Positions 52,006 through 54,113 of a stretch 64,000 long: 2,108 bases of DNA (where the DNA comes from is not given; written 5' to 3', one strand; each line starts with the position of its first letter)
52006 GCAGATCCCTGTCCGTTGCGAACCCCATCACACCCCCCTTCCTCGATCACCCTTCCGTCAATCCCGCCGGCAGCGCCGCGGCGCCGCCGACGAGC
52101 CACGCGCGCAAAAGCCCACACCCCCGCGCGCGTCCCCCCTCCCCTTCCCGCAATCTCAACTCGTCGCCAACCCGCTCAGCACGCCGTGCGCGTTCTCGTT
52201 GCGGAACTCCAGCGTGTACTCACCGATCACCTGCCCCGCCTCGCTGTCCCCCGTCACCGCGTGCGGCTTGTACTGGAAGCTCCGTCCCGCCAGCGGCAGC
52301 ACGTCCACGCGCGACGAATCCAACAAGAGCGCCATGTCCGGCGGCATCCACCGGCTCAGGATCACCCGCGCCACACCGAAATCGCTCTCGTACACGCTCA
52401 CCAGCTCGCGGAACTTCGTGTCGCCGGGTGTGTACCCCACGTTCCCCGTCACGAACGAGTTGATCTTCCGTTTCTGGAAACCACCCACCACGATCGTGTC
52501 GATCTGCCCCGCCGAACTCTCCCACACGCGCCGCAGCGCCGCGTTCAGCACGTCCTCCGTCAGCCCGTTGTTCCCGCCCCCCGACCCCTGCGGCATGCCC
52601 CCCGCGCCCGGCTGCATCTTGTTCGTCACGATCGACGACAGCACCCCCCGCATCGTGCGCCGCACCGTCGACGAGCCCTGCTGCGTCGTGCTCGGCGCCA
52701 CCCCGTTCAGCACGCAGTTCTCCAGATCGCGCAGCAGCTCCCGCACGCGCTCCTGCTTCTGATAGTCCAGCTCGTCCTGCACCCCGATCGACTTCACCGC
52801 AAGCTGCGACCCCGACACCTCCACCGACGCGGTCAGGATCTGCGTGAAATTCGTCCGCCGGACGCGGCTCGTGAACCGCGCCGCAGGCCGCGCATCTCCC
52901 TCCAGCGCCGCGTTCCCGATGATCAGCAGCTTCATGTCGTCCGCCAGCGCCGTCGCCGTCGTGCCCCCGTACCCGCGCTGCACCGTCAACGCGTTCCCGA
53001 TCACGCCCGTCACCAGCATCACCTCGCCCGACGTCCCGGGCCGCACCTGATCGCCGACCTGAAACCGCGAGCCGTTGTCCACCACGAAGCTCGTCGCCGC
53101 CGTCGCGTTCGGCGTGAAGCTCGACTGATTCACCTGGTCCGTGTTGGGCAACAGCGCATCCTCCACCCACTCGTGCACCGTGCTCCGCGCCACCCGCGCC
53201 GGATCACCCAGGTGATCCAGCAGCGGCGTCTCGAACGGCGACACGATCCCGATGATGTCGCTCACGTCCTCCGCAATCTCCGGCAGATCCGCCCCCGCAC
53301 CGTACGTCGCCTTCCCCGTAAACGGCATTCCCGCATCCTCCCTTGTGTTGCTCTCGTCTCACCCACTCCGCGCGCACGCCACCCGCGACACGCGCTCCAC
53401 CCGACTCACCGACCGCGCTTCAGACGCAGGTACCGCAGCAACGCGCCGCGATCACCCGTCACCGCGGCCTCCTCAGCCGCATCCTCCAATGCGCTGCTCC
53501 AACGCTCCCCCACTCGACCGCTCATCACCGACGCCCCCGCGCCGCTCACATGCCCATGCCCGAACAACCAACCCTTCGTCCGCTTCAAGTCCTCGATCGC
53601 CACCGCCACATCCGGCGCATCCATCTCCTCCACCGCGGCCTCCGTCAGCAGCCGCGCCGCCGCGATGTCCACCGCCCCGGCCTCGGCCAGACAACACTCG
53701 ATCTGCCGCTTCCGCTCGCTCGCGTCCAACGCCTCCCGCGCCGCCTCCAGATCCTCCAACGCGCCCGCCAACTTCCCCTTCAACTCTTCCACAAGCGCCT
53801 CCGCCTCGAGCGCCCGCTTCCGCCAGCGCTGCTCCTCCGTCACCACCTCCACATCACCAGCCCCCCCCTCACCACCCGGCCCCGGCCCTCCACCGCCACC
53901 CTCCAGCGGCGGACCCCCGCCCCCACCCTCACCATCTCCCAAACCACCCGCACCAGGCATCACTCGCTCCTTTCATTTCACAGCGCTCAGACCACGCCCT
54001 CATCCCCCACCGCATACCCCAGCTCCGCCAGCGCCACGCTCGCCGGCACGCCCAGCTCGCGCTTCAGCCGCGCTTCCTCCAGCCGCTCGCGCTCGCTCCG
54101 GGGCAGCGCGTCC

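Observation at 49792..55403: Tail-less phage head cassette between a PilZ gene and a flgM-like gene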

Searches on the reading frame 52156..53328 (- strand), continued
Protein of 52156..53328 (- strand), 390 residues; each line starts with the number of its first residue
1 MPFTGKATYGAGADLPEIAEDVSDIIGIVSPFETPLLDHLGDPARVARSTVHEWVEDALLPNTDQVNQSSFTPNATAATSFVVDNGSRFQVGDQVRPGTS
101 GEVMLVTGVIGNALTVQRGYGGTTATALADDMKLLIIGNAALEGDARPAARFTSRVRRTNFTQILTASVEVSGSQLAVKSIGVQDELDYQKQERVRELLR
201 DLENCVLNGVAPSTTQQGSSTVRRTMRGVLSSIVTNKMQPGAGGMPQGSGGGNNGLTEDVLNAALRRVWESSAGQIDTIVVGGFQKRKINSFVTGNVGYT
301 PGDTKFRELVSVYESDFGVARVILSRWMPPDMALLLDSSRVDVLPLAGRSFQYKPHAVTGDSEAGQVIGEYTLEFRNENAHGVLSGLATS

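Call 33: find_related_loci(query=A2, collection=genome_contigs, flank=10000)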
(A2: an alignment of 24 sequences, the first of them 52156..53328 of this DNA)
Query A2 (390 aa) in genome_contigs; peptide patterns used: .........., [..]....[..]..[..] (x = any residue, [..] = any of these).
599 stretches matched a pattern (row limit reached: there are more); 421 encode a relative of the query (tblastn E <= 1e-3); the best 80 are kept; 80 distinct loci.
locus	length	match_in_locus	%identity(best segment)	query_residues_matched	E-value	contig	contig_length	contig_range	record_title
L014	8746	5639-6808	75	1-390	0e+0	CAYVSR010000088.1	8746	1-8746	MAG TPA_asm: uncultured Phycisphaeraceae bacterium isolate SRP287051_co2_188 genome assembly, contig: NODE_12987_length_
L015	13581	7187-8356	69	1-390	0e+0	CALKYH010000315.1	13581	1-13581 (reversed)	MAG TPA_asm: uncultured bacterium isolate SRR6227243_bin.7_CONCOCT_v1.1_MAG genome assembly, contig: ERZ795105.4144, who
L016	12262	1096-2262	69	1-390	0e+0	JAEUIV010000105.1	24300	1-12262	MAG: Phycisphaerae bacterium isolate new MAG-52 k141_3133275, whole genome shotgun sequence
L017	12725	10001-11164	69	1-388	0e+0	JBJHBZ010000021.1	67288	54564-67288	MAG: Phycisphaerales bacterium isolate SF2967_J5348.metabat2_refined.065 NODE_522_length_67288_cov_2.021262, whole genom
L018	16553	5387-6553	68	1-387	0e+0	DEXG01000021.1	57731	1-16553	MAG TPA_asm: Phycisphaerales bacterium UBA3190 UBA3190_contig_5650, whole genome shotgun sequence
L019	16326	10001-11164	68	1-388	3e-180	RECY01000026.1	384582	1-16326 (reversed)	MAG: Phycisphaerales bacterium isolate DLM2.Bin69 NODE_1_length_384582_cov_24.7085, whole genome shotgun sequence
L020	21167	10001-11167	68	1-387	5e-180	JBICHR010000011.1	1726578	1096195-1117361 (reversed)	MAG: Phycisphaerales bacterium JB052 k141_58697, whole genome shotgun sequence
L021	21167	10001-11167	69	1-390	2e-179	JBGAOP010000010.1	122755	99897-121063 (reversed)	MAG: Phycisphaerales bacterium isolate MAG_AAO_H125.69 AAOH125-69_opera_contig_627, whole genome shotgun sequence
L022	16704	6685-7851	69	1-390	7e-179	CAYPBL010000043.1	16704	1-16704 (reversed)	MAG TPA_asm: uncultured Phycisphaeraceae bacterium isolate SRP162660_co2_41 genome assembly, contig: NODE_1231_length_16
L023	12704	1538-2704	67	1-387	3e-177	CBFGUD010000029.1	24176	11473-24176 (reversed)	MAG TPA_asm: uncultured Phycisphaerales bacterium isolate SRR17295757_concoct_9 genome assembly, contig: ERZ23398518.214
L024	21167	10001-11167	66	1-390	4e-177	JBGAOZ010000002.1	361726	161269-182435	MAG: Phycisphaerales bacterium isolate MAG_AAO_H125.32 AAOH125-32_opera_contig_123, whole genome shotgun sequence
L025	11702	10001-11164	68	1-388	3e-177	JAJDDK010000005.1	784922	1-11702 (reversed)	MAG: Phycisphaerales bacterium isolate OFTM186 OFTM186_4, whole genome shotgun sequence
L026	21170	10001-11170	66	1-388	5e-177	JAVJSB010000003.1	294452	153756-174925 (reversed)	MAG: Phycisphaerales bacterium isolate G1-WW12-06 k141_100428, whole genome shotgun sequence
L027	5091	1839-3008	67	1-390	0e+0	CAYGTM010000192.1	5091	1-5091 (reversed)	MAG TPA_asm: uncultured Phycisphaera sp. isolate ERP117304_co1_23 genome assembly, contig: NODE_13551_length_5091_cov_8.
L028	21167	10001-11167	65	1-387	9e-177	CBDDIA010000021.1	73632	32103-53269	MAG: Phycisphaerales bacterium isolate c7069bff-05d5-4e62-a3ea-b3637d8d6532 genome assembly, contig: contig_21, whole ge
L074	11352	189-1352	67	1-388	3e-170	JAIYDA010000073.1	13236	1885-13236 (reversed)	MAG: Planctomycetaceae bacterium isolate H1_MAG_00021 pond_H1_MAG_00021_000000000132, whole genome shotgun sequence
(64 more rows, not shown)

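Call 42: search_dna_similar(query=window:52156-53328:-, collection=phages, mode=protein, max_rows=30, max_evalue=0.00001)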
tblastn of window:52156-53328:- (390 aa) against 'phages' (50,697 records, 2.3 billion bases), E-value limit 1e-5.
Records with a match: 257; places in all: 259; records where one place covers at least 80% of the query: 95.
Best place of each record, by identity: <60% 257.
By first word of the organism name: Pseudomonas 105; Vibrio 96; Mycobacterium 13; Caudoviricetes 9; Propionibacterium 8; Bacillus 6; Bruynoghevirus 2; Ochrobactrum 2; Sporosarcina 1; Clostridium 1; and 14 more.
By host as written in the record: - 100; Pseudomonas aeruginosa 39; Pseudomonas aeruginosa PAO1 16; Mycobacterium smegmatis mc2 155 11; Vibrio cyclitrophicus 8; Propionibacterium freudenreichii TL110 8; Pseudomonas sp. 7; Vibrio lentus 4; and 48 more.
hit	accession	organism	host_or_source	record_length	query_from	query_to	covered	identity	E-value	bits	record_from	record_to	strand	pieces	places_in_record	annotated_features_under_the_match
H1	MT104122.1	Sporosarcina phage Lietuvens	Sporosarcina aquimarina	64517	20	387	94%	31.0%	3e-39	155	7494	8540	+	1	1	major capsid protein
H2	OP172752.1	Clostridium phage CB452P1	Clostridium butyricum BSC452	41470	20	390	95%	28.6%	1e-31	132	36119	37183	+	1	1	hypothetical protein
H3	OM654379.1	Bacillus phage vB_BauS_KLEB27-1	Bacillus australimaris strain KR4M-27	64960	26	390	94%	27.7%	2e-20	100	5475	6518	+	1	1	major capsid protein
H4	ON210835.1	Bacillus phage 268TH002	Bacillus subtilis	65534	50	390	87%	28.7%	2e-17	90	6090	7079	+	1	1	7: major capsid protein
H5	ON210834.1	Bacillus phage 268TH007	Bacillus subtilis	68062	50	390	87%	28.7%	2e-17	90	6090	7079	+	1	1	7: major capsid protein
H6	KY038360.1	Brevibacillus phage MRSA107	sputum specimen in the respiratory ...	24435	14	377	93%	26.2%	1e-17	91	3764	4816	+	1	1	record has no annotation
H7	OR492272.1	Fusobacterium phage phiRTG5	Fusobacterium necrophorum subsp. ...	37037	20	387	94%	25.8%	2e-16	87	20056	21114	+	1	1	major head protein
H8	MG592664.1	Vibrio phage 2.095.A._10N.286.46.E10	Vibrio sp. F12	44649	16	381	94%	25.0%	3e-9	65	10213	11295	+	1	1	major capsid protein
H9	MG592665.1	Vibrio phage 2.095.B._10N.286.46.E10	Vibrio sp. F12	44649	16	381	94%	25.0%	3e-9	65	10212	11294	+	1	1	major capsid protein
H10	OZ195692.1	Vibrio phage K20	Seawater and oysters mix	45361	19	381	93%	25.2%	1e-10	69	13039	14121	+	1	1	tail fiber protein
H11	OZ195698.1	Vibrio phage K16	Seawater and oysters mix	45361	19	381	93%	25.2%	1e-10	69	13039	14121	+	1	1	tail fiber protein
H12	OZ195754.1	Vibrio phage K60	Seawater and oysters mix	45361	19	381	93%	25.2%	1e-10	69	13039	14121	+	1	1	tail fiber protein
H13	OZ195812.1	Vibrio phage K18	Seawater and oysters mix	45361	19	381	93%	25.2%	1e-10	69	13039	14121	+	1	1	tail fiber protein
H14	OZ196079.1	Vibrio phage K36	Seawater and oysters mix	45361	19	381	93%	25.2%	1e-10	69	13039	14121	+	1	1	tail fiber protein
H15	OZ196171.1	Vibrio phage K19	Seawater and oysters mix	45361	19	381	93%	25.2%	1e-10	69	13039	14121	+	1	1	tail fiber protein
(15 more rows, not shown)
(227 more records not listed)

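Call 43: get_annotated_region(hit=H1, flank=8000)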
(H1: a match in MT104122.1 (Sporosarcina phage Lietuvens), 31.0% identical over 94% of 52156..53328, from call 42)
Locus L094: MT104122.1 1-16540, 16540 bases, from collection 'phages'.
description: Sporosarcina phage Lietuvens, complete genome.
organism: Sporosarcina phage Lietuvens (NCBI taxid 2713145)
taxonomy: Viruses; Duplodnaviria; Heunggongvirae; Uroviricota; Caudoviricetes
host: Sporosarcina aquimarina; source: ice-free soil sample (4-10 cm depth) collected near Rasmussen hut; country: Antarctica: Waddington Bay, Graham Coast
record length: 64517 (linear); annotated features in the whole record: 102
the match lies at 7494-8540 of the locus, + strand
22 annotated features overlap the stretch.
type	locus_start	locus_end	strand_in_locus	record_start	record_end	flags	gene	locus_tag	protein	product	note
repeat_region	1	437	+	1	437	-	-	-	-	-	short direct terminal repeat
CDS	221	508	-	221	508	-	-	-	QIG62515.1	hypothetical protein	ORF1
CDS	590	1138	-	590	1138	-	-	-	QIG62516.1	site-specific integrase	ORF2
CDS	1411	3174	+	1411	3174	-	-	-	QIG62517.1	terminase large subunit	ORF3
CDS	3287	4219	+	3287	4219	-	-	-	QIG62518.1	HNH endonuclease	ORF4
CDS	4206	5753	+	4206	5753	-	-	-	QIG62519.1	portal protein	ORF5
CDS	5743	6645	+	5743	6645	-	-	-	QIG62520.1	minor capsid protein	ORF6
CDS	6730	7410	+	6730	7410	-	-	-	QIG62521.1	scaffolding protein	ORF7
CDS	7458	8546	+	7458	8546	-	-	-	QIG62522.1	major capsid protein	ORF8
CDS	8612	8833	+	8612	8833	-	-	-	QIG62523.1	hypothetical protein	ORF9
CDS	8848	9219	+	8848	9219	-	-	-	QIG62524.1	hypothetical protein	ORF10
CDS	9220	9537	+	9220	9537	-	-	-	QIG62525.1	hypothetical protein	ORF11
CDS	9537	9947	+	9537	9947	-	-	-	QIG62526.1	hypothetical protein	ORF12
CDS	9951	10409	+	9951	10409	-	-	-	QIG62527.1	hypothetical protein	ORF13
CDS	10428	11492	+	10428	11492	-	-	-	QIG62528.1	tail sheath protein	ORF14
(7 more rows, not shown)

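Call 58: find_related_loci(query=A2, collection=viral_contigs, flank=10000)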
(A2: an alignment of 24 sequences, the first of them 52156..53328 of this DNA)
Query A2 (390 aa) in viral_contigs; peptide patterns used: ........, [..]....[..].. (x = any residue, [..] = any of these).
56 stretches matched a pattern; 6 encode a relative of the query (tblastn E <= 1e-3); 6 distinct loci.
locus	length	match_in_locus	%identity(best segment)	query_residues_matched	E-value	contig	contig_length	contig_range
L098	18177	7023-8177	62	1-389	5e-160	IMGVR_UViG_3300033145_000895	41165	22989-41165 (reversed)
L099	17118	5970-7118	57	1-389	7e-149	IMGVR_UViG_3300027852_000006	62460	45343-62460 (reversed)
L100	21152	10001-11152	58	1-390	2e-154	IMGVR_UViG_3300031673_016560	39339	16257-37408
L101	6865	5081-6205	37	1-384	1e-66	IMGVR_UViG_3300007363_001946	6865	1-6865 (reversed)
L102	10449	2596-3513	30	18-384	4e-25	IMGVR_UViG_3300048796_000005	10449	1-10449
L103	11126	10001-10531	29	21-202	4e-12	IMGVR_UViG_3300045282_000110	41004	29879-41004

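Call 66: search_protein_families(library=phrogs, max_evalue=0.01, proteins=[L100:2190-3671:+, L100:3659-4834:+, L100:11944-12315:+, L100:12320-13093:+, L100:13114-13902:+, L100:14032-14523:+, L100:14523-15269:+, L100:15754-16443:+, L100:16456-18300:+, L100:18706-19662:+])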
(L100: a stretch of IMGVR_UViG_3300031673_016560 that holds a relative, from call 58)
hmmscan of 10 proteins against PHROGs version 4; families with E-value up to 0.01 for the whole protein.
L100:2190-3671:+ (493 aa): 7 families
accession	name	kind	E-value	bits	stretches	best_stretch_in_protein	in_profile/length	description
phrog_1802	-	other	1.9e-44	153.5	1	63-457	15-401/556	radical SAM domain-containing protein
phrog_24150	-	unknown function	6.8e-38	131.3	1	273-473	1-197/199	-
phrog_27668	-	unknown function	1.5e-07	32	1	94-229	10-129/335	-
phrog_13987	-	other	5.1e-06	27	1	91-188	16-106/274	radical SAM domain-containing protein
phrog_14086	-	other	0.00018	22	1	93-217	90-215/353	radical SAM domain-containing protein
phrog_626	-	DNA, RNA and nucleotide metabolism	0.0003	21.4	1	97-171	23-96/164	anaerobic ribonucleotide reductase small subunit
phrog_19488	-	other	0.0013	19.3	1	93-183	53-145/319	radical SAM domain-containing protein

L100:3659-4834:+ (391 aa): 5 families
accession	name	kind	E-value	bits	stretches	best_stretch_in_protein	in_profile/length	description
phrog_15140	-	other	6.7e-88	296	1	73-382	58-363/366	radical SAM domain-containing protein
phrog_1802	-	other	1.3e-08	35.2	1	109-276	50-216/556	radical SAM domain-containing protein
phrog_13987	-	other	7.8e-05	23.1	1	105-197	17-108/274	radical SAM domain-containing protein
phrog_27238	-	other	0.00012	22.3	1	88-261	10-174/338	radical SAM domain-containing protein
phrog_626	-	DNA, RNA and nucleotide metabolism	0.0028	18.3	1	104-196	18-113/164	anaerobic ribonucleotide reductase small subunit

L100:11944-12315:+ (123 aa): 0 families

L100:12320-13093:+ (257 aa): 0 families

L100:13114-13902:+ (262 aa): 0 families

L100:14032-14523:+ (163 aa): 0 families

L100:14523-15269:+ (248 aa): 3 families
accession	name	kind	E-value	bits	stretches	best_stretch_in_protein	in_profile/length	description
phrog_8510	-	head and packaging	0.00022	20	1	83-167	1248-1335/1348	virion structural protein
phrog_3545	-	unknown function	0.00028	20.1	1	24-168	819-970/1115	-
phrog_24074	-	unknown function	0.0075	15.5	0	76-126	530-578/892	-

L100:15754-16443:+ (229 aa): 0 families

L100:16456-18300:+ (614 aa): 0 families

L100:18706-19662:+ (318 aa): 0 families

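Call 78: search_protein_families(library=pfam, max_evalue=0.1, proteins=[L100:12320-13093:+, L100:13114-13902:+, L100:14032-14523:+, L100:14523-15269:+, L100:15281-15754:+, L100:15754-16443:+, L100:16456-18300:+, L100:18288-18659:+, L100:18706-19662:+, L100:7281-7853:+])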
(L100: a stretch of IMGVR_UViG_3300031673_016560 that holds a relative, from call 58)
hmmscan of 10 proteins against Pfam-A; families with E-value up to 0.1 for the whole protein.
L100:12320-13093:+ (257 aa): 2 families
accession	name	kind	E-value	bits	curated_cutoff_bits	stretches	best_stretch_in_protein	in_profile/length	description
PF19077.6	Big_13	-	0.022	15.7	27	1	198-230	68-100/102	Bacterial Ig-like domain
PF21112.3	CsgH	-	0.098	13.1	27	0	203-235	26-58/88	CsgH protein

L100:13114-13902:+ (262 aa): 1 family
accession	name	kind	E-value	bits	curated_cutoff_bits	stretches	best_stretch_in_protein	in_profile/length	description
PF23619.1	Ig_VWA7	-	0.0045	17.7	27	1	172-208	51-87/104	VWA7 Ig-like domain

L100:14032-14523:+ (163 aa): 0 families

L100:14523-15269:+ (248 aa): 1 family
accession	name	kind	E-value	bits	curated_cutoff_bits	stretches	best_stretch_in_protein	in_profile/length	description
PF13385.13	Laminin_G_3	-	4.4e-13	50.1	27.6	1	22-168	16-151/151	Concanavalin A-like lectin/glucanases superfamily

L100:15281-15754:+ (157 aa): 1 family
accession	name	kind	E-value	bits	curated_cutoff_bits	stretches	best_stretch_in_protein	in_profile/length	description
PF08938.16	HBS1_N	-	0.094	13.5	26.4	0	105-124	57-76/78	HBS1 N-terminus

L100:15754-16443:+ (229 aa): 0 families

L100:16456-18300:+ (614 aa): 0 families

L100:18288-18659:+ (123 aa): 0 families

L100:18706-19662:+ (318 aa): 1 family
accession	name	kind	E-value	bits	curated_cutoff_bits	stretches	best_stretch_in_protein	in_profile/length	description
PF13489.12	Methyltransf_23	-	0.055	13.6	27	0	165-291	29-138/164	Methyltransferase domain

L100:7281-7853:+ (190 aa): 0 families

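Call 93: search_solved_structures(query=A2, max_evalue=0.01)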
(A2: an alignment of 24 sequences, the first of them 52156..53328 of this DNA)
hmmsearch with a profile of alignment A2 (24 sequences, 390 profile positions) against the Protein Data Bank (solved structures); distinct sequences matched with E-value up to 0.01: 3.
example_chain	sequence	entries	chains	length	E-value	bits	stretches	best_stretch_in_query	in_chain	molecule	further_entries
9ny2_A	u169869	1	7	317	2.4e-34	122.1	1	139-387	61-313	Capsid and scaffold protein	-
9in6_M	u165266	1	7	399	4.3e-15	58.7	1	54-318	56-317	major capsid of VP1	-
7z45_A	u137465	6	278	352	3.7e-12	49.1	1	139-213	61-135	Major head protein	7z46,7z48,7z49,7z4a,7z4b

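Call 100: search_dna_similar(query=L100:16456-18300:+, collection=phages, mode=protein, max_rows=8, max_evalue=0.001)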
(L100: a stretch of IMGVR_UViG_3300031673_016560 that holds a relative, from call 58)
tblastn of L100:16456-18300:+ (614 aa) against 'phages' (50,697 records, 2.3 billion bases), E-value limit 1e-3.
No match.

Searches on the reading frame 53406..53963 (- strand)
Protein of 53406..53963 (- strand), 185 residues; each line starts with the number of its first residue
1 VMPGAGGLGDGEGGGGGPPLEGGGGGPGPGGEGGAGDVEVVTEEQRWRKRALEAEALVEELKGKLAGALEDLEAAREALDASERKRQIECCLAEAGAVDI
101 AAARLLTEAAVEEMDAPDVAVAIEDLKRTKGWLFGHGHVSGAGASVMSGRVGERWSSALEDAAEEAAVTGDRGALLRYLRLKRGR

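Call 10: search_protein_families(library=pfam, max_evalue=1, proteins=[window:53406-53963:-])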
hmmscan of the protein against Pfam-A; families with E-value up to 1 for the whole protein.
window:53406-53963:- (185 aa): 1 family
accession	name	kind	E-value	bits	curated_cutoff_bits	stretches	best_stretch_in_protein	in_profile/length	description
PF06810.17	Phage_scaffold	-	0.0018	18.7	35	1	42-137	41-160/170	Phage capsid assembly scaffolding protein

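Call 11: search_protein_families(library=phrogs, max_evalue=1, proteins=[window:53406-53963:-])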
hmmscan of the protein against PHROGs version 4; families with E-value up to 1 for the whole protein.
window:53406-53963:- (185 aa): 3 families
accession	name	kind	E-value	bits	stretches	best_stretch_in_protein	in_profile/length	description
phrog_8482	-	head and packaging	0.15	12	1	4-77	242-318/424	attachment protein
phrog_22991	-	unknown function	0.24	12.6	1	57-80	34-58/64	-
phrog_38696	-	unknown function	0.35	10.1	1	3-39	194-235/761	-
